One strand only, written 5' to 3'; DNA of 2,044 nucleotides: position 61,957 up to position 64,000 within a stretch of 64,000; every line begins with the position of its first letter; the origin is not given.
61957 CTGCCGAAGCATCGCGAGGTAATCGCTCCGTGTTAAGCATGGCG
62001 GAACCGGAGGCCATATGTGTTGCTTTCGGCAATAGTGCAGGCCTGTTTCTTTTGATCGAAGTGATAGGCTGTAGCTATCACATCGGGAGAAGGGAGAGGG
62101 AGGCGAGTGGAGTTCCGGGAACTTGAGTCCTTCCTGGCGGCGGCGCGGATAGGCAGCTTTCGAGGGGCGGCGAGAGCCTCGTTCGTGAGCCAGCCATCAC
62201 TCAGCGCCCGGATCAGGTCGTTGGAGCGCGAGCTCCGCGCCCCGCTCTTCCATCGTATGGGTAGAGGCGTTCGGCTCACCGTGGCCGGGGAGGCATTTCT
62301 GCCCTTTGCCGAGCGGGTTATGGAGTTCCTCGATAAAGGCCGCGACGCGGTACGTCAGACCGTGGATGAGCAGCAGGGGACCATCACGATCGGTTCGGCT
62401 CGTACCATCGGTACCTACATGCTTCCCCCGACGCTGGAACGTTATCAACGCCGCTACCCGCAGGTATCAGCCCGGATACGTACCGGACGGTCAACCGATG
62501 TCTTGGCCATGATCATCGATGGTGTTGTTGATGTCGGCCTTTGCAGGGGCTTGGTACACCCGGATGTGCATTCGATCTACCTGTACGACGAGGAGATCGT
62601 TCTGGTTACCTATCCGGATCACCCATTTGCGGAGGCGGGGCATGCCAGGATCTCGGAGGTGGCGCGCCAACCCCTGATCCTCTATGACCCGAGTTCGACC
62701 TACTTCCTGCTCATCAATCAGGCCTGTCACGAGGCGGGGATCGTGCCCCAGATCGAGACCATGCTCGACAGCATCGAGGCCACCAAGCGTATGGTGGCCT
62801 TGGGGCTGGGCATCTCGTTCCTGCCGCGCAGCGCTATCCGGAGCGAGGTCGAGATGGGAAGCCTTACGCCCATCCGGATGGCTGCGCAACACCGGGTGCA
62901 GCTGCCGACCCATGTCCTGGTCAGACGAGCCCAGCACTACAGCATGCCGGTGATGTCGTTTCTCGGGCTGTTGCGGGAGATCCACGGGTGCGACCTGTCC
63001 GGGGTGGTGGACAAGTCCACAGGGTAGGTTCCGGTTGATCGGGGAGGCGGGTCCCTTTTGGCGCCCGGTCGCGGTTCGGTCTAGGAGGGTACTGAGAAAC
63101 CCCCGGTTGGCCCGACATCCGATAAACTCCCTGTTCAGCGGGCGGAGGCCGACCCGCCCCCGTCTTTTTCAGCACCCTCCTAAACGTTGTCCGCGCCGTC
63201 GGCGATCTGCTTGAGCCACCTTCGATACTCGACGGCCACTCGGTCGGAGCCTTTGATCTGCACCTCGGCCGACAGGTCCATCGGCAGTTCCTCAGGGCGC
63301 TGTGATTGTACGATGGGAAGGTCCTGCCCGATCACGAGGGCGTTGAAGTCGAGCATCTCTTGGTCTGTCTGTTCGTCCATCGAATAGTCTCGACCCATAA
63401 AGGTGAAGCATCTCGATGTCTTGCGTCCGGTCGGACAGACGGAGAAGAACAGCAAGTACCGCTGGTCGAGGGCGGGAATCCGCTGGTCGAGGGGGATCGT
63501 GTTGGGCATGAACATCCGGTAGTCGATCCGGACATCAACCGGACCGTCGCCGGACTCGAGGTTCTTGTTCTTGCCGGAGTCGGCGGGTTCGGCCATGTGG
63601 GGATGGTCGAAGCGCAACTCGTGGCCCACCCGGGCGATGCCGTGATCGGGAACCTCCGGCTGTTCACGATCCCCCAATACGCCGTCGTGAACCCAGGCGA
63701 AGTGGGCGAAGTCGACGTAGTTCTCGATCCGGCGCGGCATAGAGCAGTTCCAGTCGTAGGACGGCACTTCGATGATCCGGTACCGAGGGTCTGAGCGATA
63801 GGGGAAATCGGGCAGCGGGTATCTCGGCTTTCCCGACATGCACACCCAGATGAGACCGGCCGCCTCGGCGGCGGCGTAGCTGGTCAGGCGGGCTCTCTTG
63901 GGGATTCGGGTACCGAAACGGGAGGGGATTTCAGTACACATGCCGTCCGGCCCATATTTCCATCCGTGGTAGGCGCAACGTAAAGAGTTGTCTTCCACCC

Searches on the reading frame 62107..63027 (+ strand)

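Call 80: search_protein_families(library=pfam, proteins=[window:62107-63027:+])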
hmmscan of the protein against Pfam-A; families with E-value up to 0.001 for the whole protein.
window:62107-63027:+ (306 aa): 2 families
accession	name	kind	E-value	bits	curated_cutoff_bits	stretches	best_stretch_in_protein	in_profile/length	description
PF03466.25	LysR_substrate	-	1.1e-48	165.9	28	1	88-291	3-206/209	LysR substrate binding domain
PF00126.33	HTH_1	-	1.7e-19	70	26.6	1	3-62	1-60/60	Bacterial regulatory helix-turn-helix protein, lysR family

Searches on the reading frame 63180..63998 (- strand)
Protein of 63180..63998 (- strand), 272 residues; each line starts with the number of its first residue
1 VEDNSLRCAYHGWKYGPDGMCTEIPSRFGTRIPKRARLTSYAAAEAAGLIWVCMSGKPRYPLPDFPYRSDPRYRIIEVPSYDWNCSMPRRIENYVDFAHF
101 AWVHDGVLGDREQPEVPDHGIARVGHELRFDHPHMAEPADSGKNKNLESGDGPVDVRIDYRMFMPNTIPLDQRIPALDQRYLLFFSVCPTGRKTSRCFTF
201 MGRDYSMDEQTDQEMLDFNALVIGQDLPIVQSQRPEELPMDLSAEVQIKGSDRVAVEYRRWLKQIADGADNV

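Call 80: search_protein_families(library=pfam, proteins=[window:63180-63998:-])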
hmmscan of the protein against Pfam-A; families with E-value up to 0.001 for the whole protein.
window:63180-63998:- (272 aa): 2 families
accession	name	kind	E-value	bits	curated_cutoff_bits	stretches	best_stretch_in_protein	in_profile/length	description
PF19112.6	VanA_C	-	8.8e-26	91.7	23.5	1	83-267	1-192/193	Vanillate O-demethylase oxygenase C-terminal domain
PF00355.32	Rieske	-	0.00036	20.8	20.3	1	3-26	57-80/88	Rieske [2Fe-2S] domain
